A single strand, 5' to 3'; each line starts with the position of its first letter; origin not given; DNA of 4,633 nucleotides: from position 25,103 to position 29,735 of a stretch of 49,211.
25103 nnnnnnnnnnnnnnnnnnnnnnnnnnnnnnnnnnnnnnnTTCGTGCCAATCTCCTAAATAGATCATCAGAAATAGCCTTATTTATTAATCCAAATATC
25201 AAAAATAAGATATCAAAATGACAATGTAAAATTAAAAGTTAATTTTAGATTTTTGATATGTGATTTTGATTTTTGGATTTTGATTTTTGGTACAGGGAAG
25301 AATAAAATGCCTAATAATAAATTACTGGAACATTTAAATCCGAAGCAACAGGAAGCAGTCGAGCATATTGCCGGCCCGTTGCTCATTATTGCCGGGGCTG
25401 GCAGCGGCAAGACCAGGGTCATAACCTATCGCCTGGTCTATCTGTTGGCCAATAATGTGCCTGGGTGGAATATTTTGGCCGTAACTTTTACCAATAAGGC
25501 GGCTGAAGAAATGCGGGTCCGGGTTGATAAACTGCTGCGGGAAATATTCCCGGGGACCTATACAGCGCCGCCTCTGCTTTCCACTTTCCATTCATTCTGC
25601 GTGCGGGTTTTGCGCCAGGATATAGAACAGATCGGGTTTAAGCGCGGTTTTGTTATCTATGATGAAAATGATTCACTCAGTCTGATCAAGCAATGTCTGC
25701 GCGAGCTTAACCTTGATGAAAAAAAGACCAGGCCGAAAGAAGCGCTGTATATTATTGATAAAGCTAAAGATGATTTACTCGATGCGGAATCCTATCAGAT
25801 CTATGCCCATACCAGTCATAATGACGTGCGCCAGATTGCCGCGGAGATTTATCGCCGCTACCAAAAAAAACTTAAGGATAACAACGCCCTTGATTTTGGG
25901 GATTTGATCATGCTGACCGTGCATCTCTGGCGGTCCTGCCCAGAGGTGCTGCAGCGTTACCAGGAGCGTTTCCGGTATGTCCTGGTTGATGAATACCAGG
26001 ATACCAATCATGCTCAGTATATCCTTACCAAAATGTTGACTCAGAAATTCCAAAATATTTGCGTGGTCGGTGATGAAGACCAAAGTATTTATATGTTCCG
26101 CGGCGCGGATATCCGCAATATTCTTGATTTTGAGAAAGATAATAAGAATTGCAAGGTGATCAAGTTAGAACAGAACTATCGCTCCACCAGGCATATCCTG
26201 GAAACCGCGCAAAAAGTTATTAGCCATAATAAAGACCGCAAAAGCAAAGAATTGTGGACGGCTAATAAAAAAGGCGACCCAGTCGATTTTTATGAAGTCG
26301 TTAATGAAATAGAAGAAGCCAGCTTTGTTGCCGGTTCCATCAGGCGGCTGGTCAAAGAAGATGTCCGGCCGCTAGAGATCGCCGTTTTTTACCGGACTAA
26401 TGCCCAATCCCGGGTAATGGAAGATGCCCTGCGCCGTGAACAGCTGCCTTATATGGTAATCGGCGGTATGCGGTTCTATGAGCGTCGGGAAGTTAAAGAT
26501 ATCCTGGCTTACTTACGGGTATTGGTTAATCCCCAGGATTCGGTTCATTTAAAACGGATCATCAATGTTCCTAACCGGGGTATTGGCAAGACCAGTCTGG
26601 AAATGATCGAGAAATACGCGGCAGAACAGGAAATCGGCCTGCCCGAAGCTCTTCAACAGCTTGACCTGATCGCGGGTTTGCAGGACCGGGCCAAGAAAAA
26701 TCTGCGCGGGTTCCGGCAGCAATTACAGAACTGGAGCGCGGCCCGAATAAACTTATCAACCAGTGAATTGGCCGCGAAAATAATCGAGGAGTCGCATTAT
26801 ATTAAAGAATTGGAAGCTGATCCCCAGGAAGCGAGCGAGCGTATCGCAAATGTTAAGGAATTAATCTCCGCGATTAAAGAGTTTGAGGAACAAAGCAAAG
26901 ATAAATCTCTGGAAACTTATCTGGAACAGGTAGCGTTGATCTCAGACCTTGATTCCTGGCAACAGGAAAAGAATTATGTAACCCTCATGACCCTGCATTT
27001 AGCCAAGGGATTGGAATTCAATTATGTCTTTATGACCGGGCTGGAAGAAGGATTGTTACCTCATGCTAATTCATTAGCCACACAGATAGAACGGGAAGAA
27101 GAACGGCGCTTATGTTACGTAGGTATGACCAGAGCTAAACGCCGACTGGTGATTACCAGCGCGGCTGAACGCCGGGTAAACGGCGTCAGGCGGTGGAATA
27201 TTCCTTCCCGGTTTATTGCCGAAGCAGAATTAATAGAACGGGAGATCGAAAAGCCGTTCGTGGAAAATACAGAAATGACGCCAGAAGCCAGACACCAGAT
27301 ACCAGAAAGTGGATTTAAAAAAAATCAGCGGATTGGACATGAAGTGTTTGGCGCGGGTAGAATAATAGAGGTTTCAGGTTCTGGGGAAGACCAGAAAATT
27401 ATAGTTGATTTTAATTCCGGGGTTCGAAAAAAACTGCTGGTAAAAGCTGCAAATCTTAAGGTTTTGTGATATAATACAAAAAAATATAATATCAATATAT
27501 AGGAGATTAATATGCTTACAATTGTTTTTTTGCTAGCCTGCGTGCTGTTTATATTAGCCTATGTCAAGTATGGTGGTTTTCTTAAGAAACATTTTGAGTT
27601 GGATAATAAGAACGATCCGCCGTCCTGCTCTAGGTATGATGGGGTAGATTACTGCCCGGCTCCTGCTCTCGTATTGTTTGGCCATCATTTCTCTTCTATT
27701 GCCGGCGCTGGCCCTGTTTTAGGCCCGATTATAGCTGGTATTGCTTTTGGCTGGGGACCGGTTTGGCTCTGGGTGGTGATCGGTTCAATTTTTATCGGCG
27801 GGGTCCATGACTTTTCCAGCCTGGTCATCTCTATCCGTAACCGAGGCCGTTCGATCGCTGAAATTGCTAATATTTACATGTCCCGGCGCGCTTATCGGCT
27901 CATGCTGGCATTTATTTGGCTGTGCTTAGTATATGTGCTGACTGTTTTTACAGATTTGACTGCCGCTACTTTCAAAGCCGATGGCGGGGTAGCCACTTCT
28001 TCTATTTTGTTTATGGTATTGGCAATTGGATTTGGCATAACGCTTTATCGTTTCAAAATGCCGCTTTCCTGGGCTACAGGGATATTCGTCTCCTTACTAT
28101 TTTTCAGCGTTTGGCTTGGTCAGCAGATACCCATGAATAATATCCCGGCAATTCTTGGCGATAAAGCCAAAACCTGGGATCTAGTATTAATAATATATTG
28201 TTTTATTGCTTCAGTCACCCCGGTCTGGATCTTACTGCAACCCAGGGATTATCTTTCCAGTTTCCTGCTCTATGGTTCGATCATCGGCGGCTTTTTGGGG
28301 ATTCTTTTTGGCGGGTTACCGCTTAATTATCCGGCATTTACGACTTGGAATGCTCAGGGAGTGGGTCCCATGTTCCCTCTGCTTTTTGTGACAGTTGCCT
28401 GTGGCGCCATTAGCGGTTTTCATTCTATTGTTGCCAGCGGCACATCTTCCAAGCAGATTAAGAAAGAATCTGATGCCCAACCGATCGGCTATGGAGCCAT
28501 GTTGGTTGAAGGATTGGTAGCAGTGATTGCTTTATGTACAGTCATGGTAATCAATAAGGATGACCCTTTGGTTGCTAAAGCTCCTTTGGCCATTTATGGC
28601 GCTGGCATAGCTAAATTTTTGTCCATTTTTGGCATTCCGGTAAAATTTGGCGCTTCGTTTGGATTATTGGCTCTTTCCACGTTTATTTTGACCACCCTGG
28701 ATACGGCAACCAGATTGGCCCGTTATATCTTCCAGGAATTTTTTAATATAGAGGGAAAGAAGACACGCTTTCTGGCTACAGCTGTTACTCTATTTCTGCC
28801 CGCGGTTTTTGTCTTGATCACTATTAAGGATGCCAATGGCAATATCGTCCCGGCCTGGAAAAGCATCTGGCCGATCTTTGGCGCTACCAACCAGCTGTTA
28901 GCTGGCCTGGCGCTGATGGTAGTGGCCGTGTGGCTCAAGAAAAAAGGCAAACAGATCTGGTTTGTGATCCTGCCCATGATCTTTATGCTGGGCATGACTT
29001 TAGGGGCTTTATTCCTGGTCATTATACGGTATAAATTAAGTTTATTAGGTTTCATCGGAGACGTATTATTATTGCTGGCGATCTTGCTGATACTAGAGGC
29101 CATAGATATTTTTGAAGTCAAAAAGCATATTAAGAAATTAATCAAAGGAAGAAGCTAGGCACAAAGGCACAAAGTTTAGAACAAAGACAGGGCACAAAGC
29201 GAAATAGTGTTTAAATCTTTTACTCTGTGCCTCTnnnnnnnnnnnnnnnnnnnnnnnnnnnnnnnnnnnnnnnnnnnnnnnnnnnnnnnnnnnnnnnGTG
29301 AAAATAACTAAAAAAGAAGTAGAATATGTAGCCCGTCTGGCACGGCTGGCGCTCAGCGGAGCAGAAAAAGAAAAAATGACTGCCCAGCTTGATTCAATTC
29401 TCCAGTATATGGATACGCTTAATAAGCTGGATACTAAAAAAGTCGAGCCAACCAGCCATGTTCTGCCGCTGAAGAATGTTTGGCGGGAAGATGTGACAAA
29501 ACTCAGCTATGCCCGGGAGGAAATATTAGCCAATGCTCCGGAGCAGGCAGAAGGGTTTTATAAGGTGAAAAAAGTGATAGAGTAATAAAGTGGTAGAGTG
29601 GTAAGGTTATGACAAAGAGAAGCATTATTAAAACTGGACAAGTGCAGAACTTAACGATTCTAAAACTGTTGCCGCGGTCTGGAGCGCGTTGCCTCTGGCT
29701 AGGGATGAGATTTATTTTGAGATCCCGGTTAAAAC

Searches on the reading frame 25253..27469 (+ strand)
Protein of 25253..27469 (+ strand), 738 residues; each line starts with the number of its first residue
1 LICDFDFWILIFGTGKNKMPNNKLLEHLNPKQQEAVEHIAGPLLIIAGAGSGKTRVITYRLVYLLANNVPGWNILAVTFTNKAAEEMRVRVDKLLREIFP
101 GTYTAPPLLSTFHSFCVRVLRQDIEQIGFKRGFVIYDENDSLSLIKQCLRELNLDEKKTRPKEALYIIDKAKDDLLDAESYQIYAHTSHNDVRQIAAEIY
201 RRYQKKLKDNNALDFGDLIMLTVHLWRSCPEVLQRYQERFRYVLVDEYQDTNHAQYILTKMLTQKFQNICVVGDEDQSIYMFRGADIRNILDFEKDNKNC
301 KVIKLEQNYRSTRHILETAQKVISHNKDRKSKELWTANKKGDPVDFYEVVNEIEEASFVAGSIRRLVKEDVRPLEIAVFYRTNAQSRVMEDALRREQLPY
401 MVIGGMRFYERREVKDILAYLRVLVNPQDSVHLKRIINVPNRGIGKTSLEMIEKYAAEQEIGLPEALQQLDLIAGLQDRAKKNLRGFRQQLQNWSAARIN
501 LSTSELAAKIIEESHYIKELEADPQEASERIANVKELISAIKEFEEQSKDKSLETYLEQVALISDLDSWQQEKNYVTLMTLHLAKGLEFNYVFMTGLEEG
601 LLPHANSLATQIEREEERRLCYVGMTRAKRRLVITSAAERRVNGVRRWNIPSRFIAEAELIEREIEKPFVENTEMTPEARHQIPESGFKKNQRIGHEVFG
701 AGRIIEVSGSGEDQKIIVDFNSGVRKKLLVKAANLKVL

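Call 82: search_protein_families(library=pfam, proteins=[window:25253-27469:+], max_evalue=0.001)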
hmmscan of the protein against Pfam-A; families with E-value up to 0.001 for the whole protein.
window:25253-27469:+ (738 aa): 9 families
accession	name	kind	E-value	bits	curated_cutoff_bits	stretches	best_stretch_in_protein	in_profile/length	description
PF00580.27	UvrD-helicase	-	8.1e-94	314.7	23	1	28-296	1-269/271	UvrD/REP helicase N-terminal domain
PF13361.12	UvrD_C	-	6.1e-77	259.8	25.6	1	303-637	1-348/350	UvrD-like helicase C-terminal domain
PF13245.12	AAA_19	-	8.2e-22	78.3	25.1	1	32-283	1-134/134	AAA domain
PF13604.12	AAA_30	-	3.5e-09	37.1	27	1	27-90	1-65/191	AAA domain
PF13538.12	UvrD_C_2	-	5.9e-09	36.1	27.4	1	576-634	2-51/52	UvrD-like helicase C-terminal domain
PF13086.12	AAA_11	-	2.8e-07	31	27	1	27-255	1-229/257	AAA domain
PF13087.12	AAA_12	-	5.4e-07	29.8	27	0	526-636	91-192/195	AAA domain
PF21196.3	PcrA_UvrD_tudor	-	5.2e-06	26.6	23.9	1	693-733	4-44/48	PcrA/UvrD tudor domain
PF01443.25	Viral_helicase1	-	6.8e-05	23.2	21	0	572-634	178-226/228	Viral superfamily 1 RNA helicase core domain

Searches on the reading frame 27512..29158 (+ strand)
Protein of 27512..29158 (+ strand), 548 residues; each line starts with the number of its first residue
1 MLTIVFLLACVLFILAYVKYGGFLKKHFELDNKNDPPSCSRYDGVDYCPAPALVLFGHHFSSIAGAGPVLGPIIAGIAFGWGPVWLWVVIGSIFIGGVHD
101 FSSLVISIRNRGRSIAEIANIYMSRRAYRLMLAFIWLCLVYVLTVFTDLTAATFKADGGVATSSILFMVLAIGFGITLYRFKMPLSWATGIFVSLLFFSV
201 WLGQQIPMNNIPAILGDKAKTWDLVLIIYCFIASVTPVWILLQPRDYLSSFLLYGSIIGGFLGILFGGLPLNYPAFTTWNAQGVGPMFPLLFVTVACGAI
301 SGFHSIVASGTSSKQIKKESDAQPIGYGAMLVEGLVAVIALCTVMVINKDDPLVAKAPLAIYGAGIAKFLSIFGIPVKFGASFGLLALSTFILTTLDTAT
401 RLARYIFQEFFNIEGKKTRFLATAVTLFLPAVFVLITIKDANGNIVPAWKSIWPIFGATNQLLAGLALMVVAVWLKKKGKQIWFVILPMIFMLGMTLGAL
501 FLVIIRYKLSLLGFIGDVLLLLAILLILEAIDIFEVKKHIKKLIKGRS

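Call 20: search_protein_families(library=pfam, proteins=[window:27512-29158:+])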
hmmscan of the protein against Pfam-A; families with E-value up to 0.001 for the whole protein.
window:27512-29158:+ (548 aa): 1 family
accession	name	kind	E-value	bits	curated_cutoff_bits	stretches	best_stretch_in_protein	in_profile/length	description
PF02554.20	CstA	-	1.5e-148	496.5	27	2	4-359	4-366/560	Carbon starvation protein CstA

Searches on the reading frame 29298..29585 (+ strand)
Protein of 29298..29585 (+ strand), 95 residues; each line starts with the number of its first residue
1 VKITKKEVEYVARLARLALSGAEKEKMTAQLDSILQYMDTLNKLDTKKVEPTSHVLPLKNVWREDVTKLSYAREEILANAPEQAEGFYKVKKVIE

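Call 20: search_protein_families(library=pfam, proteins=[window:29298-29585:+])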
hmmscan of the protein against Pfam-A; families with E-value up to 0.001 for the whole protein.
window:29298-29585:+ (95 aa): 1 family
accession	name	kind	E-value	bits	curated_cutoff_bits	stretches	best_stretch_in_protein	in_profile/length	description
PF02686.20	GatC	-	2.7e-26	92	23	1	19-90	1-66/66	Glu-tRNAGln amidotransferase C subunit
